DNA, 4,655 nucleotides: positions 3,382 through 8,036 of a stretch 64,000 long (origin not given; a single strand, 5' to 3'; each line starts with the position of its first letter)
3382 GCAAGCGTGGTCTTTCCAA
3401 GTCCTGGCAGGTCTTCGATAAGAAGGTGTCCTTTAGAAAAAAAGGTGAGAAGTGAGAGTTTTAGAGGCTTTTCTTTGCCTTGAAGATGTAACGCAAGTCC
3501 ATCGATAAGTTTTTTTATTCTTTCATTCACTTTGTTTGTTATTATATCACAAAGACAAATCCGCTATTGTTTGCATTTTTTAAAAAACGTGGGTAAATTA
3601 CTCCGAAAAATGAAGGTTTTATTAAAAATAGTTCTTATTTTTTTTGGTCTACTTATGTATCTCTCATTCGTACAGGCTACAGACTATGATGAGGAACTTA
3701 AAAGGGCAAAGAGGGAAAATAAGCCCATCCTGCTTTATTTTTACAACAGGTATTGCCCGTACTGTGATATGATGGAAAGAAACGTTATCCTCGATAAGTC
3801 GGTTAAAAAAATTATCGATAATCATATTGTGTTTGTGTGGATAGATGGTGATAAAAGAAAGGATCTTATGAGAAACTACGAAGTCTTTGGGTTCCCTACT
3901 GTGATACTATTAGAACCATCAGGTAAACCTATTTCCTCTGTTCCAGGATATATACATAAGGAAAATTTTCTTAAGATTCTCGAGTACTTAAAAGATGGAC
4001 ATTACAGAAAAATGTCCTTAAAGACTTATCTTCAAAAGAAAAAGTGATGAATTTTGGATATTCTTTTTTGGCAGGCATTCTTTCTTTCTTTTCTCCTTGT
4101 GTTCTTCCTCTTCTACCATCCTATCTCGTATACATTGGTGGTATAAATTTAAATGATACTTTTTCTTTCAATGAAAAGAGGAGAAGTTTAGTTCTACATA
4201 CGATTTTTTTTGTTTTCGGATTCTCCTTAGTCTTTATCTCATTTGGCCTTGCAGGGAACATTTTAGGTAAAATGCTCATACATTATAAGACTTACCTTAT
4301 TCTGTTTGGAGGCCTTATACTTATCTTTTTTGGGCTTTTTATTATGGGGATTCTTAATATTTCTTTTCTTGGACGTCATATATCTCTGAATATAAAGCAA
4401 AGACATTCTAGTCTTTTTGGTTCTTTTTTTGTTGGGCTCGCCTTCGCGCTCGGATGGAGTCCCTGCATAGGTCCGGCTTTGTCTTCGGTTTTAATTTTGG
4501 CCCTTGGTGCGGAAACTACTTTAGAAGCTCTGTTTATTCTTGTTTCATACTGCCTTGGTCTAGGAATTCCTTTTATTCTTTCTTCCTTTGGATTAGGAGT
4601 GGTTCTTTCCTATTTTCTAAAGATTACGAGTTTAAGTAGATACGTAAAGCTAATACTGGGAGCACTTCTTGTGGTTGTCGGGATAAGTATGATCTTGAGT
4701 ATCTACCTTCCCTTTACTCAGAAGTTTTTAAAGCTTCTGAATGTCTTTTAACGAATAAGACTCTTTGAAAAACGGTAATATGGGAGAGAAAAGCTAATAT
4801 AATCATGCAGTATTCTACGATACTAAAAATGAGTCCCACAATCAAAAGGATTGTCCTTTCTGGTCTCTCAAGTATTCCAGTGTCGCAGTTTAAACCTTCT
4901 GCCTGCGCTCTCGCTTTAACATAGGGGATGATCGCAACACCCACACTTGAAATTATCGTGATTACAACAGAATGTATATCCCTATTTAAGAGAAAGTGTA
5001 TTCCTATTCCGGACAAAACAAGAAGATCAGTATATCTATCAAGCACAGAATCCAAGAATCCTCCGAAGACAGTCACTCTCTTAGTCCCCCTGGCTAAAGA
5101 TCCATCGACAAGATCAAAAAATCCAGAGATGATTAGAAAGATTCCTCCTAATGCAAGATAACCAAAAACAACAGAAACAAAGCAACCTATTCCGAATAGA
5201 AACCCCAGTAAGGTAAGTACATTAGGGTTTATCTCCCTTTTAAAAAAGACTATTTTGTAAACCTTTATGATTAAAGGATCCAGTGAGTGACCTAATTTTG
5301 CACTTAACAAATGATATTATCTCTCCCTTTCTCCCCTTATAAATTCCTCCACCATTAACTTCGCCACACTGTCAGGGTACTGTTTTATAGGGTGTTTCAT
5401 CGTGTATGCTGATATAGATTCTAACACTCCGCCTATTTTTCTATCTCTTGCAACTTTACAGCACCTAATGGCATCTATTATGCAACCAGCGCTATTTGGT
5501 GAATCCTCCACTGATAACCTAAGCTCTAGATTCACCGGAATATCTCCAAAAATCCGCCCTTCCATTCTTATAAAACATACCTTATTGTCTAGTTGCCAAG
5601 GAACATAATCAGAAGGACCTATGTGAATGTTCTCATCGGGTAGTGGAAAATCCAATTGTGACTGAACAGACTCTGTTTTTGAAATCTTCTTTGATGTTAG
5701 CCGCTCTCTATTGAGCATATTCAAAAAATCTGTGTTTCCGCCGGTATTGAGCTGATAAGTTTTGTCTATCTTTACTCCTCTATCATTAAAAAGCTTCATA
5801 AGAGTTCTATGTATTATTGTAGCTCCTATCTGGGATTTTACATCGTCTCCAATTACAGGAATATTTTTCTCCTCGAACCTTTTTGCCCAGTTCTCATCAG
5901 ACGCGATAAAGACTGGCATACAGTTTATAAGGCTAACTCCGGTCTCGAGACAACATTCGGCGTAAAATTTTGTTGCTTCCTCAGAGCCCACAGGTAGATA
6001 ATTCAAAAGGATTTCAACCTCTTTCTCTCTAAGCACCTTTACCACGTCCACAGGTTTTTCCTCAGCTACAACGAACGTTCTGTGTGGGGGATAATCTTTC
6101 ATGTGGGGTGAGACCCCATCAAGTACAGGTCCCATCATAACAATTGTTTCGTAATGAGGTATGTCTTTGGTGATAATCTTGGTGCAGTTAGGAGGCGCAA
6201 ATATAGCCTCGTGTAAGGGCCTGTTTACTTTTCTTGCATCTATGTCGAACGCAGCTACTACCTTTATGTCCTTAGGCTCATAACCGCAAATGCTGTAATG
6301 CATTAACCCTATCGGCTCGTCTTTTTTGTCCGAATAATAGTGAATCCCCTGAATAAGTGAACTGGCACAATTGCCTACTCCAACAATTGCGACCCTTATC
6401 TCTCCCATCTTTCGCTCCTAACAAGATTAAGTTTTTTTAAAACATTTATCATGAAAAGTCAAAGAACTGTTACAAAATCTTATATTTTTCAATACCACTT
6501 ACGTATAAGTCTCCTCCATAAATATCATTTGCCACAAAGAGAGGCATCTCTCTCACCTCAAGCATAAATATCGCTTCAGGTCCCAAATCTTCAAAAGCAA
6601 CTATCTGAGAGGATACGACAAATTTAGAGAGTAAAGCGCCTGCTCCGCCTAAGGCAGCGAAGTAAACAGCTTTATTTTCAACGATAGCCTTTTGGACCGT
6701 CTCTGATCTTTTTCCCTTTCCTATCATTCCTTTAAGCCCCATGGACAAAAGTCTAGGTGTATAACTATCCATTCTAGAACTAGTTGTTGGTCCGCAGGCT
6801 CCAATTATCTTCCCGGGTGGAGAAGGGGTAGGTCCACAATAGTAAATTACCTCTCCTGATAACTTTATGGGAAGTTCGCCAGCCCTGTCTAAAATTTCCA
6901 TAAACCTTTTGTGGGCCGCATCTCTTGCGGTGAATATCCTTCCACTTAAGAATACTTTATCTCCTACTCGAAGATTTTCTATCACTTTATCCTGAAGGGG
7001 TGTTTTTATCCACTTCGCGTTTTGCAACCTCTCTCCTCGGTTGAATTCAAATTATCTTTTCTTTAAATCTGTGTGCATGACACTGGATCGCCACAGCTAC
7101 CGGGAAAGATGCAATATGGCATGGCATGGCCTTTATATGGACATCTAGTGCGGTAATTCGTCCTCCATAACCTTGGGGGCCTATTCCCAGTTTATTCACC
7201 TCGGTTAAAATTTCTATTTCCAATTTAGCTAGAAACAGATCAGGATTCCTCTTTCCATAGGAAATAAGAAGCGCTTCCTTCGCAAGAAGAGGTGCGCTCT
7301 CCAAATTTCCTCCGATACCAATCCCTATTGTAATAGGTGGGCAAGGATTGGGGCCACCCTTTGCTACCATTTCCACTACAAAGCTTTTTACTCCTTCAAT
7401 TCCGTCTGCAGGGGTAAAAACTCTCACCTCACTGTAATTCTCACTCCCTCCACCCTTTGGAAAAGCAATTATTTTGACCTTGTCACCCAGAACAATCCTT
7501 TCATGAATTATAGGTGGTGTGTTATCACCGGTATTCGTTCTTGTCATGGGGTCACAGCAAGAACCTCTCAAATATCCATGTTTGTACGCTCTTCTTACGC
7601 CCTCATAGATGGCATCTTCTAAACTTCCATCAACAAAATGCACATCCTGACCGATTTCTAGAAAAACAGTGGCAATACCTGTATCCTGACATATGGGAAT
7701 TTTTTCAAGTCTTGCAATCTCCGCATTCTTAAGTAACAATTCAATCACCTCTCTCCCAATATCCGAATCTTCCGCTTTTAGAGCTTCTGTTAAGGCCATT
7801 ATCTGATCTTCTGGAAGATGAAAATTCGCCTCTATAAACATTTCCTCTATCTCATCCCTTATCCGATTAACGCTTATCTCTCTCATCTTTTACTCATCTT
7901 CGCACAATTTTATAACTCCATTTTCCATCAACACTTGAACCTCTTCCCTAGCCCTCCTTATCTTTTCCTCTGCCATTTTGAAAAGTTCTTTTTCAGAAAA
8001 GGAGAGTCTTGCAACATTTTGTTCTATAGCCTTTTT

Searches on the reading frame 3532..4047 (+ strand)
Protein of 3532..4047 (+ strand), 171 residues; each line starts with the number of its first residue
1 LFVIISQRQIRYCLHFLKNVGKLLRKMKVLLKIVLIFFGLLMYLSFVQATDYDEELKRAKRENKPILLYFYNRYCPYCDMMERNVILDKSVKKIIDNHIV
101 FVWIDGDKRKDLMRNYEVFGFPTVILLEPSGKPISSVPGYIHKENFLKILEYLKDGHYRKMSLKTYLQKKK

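Call 70: search_protein_families(library=pfam, proteins=[window:3532-4047:+], max_evalue=0.0001)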
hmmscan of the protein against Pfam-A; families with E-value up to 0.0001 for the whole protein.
window:3532-4047:+ (171 aa): 5 families
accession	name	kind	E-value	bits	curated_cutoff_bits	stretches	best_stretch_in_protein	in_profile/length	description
PF13098.12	Thioredoxin_2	-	3.1e-18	66.5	27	1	59-150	1-104/104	Thioredoxin-like domain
PF13899.12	Thioredoxin_7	-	1.8e-16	60.4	27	1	50-129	4-83/83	Thioredoxin-like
PF00085.26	Thioredoxin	-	2.2e-12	47.3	23.5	1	47-150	5-101/103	Thioredoxin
PF03190.21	Thioredox_DsbH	-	3.3e-10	40.6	27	1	53-142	27-123/163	Protein of unknown function, DUF255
PF13905.12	Thioredoxin_8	-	1.5e-06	28.9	27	0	92-132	51-93/94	Thioredoxin-like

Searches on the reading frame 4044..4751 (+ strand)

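Call 70: search_protein_families(library=pfam, proteins=[window:4044-4751:+], max_evalue=0.0001)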
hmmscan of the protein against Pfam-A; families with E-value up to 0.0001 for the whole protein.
window:4044-4751:+ (235 aa): 1 family
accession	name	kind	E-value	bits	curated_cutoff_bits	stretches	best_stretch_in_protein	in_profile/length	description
PF02683.22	DsbD_TM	-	1.3e-13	51.2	27.1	1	5-218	6-216/219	Cytochrome C biogenesis protein transmembrane domain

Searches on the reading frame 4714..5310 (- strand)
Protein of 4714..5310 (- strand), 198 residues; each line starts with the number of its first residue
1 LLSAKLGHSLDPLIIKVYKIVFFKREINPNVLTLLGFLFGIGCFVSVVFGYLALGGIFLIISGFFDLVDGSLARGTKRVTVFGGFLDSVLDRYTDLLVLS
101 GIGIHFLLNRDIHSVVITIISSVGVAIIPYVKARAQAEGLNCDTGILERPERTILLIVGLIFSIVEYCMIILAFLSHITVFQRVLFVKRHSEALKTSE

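Call 70: search_protein_families(library=pfam, proteins=[window:4714-5310:-], max_evalue=0.0001)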
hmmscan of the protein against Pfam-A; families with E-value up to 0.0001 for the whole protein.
window:4714-5310:- (198 aa): 1 family
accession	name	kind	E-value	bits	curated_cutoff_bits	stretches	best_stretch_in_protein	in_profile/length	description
PF01066.26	CDP-OH_P_transf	-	1.1e-17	65.3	22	1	28-174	3-147/152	CDP-alcohol phosphatidyltransferase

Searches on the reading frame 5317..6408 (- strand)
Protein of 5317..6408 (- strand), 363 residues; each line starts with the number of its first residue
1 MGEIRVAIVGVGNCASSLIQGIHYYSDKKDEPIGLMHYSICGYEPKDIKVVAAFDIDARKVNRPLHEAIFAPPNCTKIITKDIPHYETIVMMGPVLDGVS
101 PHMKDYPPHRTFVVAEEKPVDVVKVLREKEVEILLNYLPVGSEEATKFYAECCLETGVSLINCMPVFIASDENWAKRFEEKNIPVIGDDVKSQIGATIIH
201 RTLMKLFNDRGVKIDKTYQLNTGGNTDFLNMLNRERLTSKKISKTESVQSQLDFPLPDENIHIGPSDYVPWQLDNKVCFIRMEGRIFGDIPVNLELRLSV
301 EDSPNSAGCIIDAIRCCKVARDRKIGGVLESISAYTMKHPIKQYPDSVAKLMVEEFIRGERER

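Call 9: search_protein_families(library=pfam, proteins=[window:5317-6408:-], max_evalue=0.00001)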
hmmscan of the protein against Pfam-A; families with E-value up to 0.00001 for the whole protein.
window:5317-6408:- (363 aa): 1 family
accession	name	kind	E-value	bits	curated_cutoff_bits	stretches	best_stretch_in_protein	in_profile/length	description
PF01658.22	Inos-1-P_synth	-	1.2e-35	122.4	27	1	195-303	1-107/107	Myo-inositol-1-phosphate synthase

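Call 72: find_encoding_contigs(protein=window:5317-6408:-, flank=10000, max_places=1)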
Protein window:5317-6408:- (363 aa): no gene with exactly this product is on record in the collection.

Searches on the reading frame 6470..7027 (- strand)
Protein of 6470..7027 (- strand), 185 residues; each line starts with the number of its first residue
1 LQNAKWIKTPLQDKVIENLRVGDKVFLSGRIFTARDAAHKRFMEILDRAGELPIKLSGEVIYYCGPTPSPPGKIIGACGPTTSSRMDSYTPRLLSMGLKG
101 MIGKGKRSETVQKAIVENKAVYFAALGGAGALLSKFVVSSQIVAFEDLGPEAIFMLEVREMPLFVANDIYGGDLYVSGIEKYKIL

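Call 70: search_protein_families(library=pfam, proteins=[window:6470-7027:-], max_evalue=0.0001)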
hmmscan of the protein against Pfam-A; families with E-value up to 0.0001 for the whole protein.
window:6470-7027:- (185 aa): 1 family
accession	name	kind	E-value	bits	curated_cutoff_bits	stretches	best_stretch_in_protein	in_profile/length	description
PF05683.17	Fumerase_C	-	4.2e-54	183.5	22.2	1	10-176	34-203/205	Fumarase C-terminus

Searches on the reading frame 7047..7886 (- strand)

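Call 9: search_protein_families(library=pfam, proteins=[window:7047-7886:-], max_evalue=0.00001)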
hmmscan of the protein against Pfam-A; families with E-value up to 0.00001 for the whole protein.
window:7047-7886:- (279 aa): 1 family
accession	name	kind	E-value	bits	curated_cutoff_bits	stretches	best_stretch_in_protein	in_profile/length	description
PF05681.19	Fumerase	-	5.4e-107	357.5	25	1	11-275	2-267/270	Fumarate hydratase (Fumerase)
